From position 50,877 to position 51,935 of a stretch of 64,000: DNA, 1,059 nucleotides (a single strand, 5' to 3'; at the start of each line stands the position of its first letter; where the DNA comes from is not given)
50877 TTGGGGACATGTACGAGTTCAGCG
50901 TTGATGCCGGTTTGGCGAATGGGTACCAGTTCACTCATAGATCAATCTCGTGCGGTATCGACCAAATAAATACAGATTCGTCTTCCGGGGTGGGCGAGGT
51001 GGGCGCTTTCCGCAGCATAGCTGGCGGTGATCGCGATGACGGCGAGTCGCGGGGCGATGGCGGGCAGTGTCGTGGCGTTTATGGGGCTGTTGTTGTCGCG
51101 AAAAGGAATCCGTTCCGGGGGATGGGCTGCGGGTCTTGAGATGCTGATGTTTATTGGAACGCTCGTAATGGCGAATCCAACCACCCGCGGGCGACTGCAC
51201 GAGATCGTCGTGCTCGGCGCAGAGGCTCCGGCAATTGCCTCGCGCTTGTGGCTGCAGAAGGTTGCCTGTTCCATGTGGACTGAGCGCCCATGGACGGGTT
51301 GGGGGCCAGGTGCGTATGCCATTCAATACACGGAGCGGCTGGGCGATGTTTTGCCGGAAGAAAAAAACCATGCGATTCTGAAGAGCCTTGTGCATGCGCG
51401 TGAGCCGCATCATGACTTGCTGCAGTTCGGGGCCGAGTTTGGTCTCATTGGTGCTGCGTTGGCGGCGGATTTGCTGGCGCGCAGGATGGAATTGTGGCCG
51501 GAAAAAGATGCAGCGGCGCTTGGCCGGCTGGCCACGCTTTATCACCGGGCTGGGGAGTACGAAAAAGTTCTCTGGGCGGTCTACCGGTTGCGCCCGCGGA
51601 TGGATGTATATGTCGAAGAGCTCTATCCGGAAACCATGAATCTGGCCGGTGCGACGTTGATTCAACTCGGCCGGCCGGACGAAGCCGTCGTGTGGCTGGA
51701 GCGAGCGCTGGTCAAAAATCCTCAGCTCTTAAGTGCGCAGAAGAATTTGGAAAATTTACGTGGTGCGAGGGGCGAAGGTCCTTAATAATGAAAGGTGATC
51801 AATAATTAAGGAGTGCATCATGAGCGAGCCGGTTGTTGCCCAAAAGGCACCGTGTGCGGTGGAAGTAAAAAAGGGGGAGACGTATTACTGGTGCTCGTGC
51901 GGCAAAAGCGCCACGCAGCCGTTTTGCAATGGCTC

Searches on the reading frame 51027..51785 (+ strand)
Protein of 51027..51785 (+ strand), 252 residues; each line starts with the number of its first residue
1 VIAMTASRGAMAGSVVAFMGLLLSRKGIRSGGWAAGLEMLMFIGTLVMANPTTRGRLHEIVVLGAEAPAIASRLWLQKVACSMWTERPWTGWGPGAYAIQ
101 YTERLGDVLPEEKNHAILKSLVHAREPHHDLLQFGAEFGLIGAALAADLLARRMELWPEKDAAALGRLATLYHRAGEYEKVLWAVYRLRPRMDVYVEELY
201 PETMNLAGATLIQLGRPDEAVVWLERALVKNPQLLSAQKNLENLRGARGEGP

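Call 5: search_protein_families(library=pfam, proteins=[window:51027-51785:+], max_evalue=0.001)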
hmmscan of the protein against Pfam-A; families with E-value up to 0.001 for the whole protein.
window:51027-51785:+ (252 aa): 8 families
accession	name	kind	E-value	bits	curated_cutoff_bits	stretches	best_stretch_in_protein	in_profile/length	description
PF04932.20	Wzy_C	-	2.7e-15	56.9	31.7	1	1-146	9-148/149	O-Antigen ligase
PF00515.34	TPR_1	-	2.6e-06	27.4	27.8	0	208-233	8-33/34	Tetratricopeptide repeat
PF07719.23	TPR_2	-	2.8e-06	27.5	27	0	202-233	2-33/34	Tetratricopeptide repeat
PF13374.12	TPR_10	-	2.9e-05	24.4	27.5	0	203-228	4-29/42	Tetratricopeptide repeat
PF13424.12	TPR_12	-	4.1e-05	24.1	30.1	0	202-228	46-72/77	Tetratricopeptide repeat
PF13176.12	TPR_7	-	9.5e-05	22.6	27.9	0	208-233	6-33/36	Tetratricopeptide repeat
PF13428.12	TPR_14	-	0.00021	22.1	23.5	0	206-238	6-38/44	Tetratricopeptide repeat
PF14559.12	TPR_19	-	0.00085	20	25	0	202-233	26-57/68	Tetratricopeptide repeat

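Call 6: search_protein_families(library=ncbifam, proteins=[window:51027-51785:+], max_evalue=0.001)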
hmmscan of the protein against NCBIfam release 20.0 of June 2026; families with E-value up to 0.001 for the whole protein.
window:51027-51785:+ (252 aa): 0 families
